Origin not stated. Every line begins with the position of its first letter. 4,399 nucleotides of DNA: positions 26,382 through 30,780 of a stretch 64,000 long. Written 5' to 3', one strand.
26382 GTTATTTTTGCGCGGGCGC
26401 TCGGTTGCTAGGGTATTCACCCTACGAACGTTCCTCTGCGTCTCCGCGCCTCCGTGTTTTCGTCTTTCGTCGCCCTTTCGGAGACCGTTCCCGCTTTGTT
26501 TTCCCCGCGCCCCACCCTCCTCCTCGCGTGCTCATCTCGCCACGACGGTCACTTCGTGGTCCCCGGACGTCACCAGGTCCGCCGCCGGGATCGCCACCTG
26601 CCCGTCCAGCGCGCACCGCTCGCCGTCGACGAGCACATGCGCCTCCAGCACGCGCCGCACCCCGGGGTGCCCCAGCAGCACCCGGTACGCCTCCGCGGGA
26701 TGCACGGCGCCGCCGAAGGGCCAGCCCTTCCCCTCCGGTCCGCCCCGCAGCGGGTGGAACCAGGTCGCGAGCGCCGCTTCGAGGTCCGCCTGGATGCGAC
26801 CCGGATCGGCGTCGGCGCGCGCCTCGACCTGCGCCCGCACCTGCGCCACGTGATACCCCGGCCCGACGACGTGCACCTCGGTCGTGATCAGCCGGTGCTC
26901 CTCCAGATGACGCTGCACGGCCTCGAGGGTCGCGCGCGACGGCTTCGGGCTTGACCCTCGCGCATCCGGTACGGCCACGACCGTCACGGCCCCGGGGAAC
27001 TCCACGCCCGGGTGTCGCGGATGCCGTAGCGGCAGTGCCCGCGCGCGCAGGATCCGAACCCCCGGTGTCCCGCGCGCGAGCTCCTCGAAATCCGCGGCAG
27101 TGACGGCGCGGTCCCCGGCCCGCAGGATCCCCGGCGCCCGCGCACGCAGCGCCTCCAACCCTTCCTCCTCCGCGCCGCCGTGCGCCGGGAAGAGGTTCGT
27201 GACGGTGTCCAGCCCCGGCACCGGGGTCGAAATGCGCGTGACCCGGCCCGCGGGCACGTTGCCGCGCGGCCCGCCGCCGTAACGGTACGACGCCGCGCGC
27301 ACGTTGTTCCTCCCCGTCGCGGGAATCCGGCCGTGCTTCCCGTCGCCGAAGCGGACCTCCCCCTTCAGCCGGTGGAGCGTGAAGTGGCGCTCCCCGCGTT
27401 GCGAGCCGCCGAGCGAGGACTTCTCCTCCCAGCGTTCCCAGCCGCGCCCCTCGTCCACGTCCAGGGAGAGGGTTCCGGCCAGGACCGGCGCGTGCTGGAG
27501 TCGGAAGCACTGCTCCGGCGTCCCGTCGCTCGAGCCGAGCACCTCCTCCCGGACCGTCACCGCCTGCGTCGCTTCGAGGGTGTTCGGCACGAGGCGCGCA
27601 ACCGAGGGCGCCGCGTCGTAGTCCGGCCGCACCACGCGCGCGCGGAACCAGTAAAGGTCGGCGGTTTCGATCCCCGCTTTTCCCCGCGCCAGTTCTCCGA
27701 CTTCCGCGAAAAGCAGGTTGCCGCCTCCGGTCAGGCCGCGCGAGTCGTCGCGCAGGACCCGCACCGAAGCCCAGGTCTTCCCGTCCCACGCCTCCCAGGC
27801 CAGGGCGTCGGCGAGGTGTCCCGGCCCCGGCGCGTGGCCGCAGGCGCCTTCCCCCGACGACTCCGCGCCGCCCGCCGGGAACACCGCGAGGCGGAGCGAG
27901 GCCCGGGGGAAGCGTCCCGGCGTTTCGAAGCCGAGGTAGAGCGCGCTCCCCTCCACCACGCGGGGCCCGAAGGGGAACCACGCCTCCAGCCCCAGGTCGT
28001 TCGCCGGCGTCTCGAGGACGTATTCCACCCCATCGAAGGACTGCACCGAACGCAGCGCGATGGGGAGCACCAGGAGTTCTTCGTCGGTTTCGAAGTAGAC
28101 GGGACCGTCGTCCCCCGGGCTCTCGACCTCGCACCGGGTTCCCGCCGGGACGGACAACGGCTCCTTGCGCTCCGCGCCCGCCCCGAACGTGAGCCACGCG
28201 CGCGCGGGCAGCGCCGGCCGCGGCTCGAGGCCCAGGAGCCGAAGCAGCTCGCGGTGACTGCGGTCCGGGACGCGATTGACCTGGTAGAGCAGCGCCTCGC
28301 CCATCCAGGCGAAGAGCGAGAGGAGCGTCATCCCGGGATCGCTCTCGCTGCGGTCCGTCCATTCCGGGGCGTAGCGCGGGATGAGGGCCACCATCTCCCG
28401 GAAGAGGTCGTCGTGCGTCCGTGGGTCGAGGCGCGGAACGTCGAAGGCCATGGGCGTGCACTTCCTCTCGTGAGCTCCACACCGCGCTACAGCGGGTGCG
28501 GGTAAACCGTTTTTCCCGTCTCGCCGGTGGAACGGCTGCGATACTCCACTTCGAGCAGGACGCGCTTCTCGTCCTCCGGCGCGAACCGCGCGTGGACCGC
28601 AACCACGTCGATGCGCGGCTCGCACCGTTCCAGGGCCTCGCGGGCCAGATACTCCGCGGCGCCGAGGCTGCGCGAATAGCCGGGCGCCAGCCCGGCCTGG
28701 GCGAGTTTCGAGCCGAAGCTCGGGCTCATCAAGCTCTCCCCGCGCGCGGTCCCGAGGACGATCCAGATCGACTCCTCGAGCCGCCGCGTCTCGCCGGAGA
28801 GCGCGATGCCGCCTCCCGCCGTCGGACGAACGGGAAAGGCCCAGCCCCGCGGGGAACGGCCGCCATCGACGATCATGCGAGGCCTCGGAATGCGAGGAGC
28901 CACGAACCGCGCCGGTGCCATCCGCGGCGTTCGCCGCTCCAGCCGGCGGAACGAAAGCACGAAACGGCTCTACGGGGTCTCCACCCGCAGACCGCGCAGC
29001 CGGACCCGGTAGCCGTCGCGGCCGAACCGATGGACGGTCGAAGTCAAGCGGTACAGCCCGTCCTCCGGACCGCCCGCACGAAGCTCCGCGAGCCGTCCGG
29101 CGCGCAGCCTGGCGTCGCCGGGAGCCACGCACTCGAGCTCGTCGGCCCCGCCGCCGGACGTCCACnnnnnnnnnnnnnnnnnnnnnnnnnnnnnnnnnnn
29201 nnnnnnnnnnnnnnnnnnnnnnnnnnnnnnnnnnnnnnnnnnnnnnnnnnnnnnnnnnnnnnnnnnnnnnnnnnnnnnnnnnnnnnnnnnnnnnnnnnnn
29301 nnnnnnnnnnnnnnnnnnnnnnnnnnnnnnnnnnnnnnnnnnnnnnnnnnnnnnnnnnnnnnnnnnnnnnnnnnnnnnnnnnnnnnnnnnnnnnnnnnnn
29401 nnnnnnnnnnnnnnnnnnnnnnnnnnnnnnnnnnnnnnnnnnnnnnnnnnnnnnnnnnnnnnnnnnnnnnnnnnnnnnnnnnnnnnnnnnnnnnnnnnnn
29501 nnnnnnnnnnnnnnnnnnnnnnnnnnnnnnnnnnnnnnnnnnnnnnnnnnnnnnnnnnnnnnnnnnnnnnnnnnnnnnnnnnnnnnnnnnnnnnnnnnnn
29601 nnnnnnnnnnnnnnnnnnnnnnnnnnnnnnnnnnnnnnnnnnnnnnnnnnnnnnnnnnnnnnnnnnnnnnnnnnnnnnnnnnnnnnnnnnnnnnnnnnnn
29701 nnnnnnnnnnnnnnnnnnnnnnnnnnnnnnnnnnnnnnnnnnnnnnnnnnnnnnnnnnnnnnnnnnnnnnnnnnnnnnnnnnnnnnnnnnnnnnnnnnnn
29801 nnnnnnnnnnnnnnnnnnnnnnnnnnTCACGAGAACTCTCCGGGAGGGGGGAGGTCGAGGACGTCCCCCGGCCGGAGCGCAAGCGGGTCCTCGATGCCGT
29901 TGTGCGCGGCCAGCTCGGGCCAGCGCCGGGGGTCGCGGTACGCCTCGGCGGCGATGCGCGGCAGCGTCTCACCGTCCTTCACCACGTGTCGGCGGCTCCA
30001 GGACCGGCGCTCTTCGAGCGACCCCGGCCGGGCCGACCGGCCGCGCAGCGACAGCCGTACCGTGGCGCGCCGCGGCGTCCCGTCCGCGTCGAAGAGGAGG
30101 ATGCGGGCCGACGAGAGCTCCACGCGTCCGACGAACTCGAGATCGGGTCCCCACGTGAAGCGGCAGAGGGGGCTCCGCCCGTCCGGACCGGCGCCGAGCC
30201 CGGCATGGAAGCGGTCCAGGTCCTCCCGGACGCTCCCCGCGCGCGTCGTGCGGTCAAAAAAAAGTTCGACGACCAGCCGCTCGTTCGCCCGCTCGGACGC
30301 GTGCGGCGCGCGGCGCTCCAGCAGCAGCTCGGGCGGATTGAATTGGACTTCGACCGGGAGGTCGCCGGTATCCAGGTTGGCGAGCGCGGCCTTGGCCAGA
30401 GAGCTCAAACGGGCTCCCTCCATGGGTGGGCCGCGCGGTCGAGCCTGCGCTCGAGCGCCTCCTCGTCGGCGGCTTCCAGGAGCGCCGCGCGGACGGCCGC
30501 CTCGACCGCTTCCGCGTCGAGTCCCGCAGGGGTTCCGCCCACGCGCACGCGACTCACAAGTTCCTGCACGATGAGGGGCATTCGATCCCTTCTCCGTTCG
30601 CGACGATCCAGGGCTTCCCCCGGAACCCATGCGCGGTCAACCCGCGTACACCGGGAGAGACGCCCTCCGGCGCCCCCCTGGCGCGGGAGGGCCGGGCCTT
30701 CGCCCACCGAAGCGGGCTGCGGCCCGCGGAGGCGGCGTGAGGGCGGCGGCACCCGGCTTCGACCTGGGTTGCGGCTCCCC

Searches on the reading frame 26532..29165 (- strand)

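Call 12: search_protein_families(library=pfam, proteins=[window:26532-29165:-], max_evalue=0.01)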
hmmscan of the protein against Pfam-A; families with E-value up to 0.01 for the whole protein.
window:26532-29165:- (877 aa): 1 family
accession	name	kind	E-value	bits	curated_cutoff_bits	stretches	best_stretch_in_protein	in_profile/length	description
PF04865.19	Baseplate_J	-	3.8e-23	82.5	21.1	1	629-805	74-239/255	Baseplate J-like protein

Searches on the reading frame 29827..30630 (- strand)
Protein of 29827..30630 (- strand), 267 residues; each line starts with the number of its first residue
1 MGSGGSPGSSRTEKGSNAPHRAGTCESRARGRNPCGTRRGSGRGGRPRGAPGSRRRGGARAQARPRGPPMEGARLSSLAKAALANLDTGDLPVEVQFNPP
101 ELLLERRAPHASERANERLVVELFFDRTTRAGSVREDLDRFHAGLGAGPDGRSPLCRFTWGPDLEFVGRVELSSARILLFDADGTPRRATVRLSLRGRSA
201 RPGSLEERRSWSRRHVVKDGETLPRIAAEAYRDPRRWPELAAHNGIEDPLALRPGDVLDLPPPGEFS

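Call 12: search_protein_families(library=pfam, proteins=[window:29827-30630:-], max_evalue=0.01)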
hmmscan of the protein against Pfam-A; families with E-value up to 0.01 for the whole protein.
window:29827-30630:- (267 aa): 2 families
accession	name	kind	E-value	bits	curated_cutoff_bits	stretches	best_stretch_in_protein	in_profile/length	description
PF19266.4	CIS_tube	-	5.9e-10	39.5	27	1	113-198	57-150/158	Contractile injection system tube protein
PF01476.26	LysM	-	0.00013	22.2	20.9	1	215-261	1-43/43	LysM domain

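Call 20: find_homologous_proteins(query=window:29827-30630:-)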
Query window:29827-30630:- (267 aa): 46 proteins with E <= 0.001 among 8000 candidates.
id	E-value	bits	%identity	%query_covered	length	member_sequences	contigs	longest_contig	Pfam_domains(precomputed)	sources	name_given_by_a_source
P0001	3.0e-121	422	99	72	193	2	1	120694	PF19266.5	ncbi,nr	ncbi:MAG: LysM peptidoglycan-binding domain-containing protein [Planctomycetes bacterium]|nr:LysM pe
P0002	3.6e-60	222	60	70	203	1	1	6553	PF19266.5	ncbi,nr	ncbi:MAG: LysM peptidoglycan-binding domain-containing protein [Planctomycetes bacterium]|nr:LysM pe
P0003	4.6e-15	74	38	54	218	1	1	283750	PF19266.5,PF01476.27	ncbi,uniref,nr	ncbi:LysM peptidoglycan-binding domain-containing protein [Actinotalea sp. M2MS4P-6]|uniref:LysM pep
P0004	1.3e-14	72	34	63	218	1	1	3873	PF19266.5,PF01476.27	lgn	-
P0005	2.3e-14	71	38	53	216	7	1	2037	PF19266.5,PF01476.27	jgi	jgi:hypothetical protein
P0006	1.1e-13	69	37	62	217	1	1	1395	PF19266.5,PF01476.27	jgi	-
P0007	1.4e-13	69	38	53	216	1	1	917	PF19266.5,PF01476.27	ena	-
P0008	2.2e-13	68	31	64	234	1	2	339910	PF19266.5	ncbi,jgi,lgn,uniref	ncbi:CIS tube protein [Paraburkholderia sp. GAS334]|jgi:nucleoid-associated protein YgaU|uniref:CIS 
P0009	3.2e-13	68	33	69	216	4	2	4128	PF19266.5,PF01476.27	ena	-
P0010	3.6e-13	67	41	54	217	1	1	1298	PF19266.5,PF01476.27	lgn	-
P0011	4.2e-13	67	35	54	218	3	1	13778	PF19266.5,PF01476.27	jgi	jgi:hypothetical protein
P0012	7.1e-13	67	38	53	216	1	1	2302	PF19266.5,PF01476.27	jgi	jgi:hypothetical protein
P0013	7.8e-13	66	34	54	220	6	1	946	PF19266.5,PF01476.27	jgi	-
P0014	1.7e-12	65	38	43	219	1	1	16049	PF19266.5,PF01476.27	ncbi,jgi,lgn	ncbi:MAG TPA: LysM peptidoglycan-binding domain-containing protein [Jatrophihabitans sp.]|jgi:hypoth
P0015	4.9e-12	64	31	62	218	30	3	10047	PF19266.5,PF01476.27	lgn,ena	-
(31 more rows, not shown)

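Call 21: find_encoding_contigs(protein=P0001, flank=10000, max_places=5)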
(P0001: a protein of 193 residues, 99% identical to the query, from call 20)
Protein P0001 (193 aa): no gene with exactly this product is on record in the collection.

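Call 22: find_encoding_contigs(protein=P0002, flank=10000, max_places=5)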
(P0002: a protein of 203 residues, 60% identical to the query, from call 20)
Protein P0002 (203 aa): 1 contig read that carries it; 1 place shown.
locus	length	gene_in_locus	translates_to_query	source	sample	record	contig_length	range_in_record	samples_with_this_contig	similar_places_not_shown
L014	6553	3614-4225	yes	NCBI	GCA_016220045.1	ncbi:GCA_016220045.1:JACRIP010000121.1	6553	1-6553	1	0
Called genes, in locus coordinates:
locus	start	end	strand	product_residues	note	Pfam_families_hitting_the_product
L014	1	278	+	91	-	?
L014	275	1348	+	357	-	PF04909:Amidohydro_2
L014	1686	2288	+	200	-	PF14065:Pvc16_N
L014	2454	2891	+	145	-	PF06841:Phage_T4_gp19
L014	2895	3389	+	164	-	PF06841:Phage_T4_gp19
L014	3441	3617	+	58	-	-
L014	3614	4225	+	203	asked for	PF19266:CIS_tube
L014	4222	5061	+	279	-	-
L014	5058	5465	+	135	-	PF04965:GPW_gp25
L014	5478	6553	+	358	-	?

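Call 77: find_encoding_contigs(protein=P0047, flank=10000, max_places=5)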
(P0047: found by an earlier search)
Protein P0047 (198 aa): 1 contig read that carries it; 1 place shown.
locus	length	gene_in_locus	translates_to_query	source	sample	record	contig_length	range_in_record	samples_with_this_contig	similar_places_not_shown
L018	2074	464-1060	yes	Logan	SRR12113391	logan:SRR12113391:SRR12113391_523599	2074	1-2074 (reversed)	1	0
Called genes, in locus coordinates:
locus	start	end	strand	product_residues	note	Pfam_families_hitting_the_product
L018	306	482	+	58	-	-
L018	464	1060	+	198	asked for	PF19266:CIS_tube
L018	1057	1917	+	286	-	-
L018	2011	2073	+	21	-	?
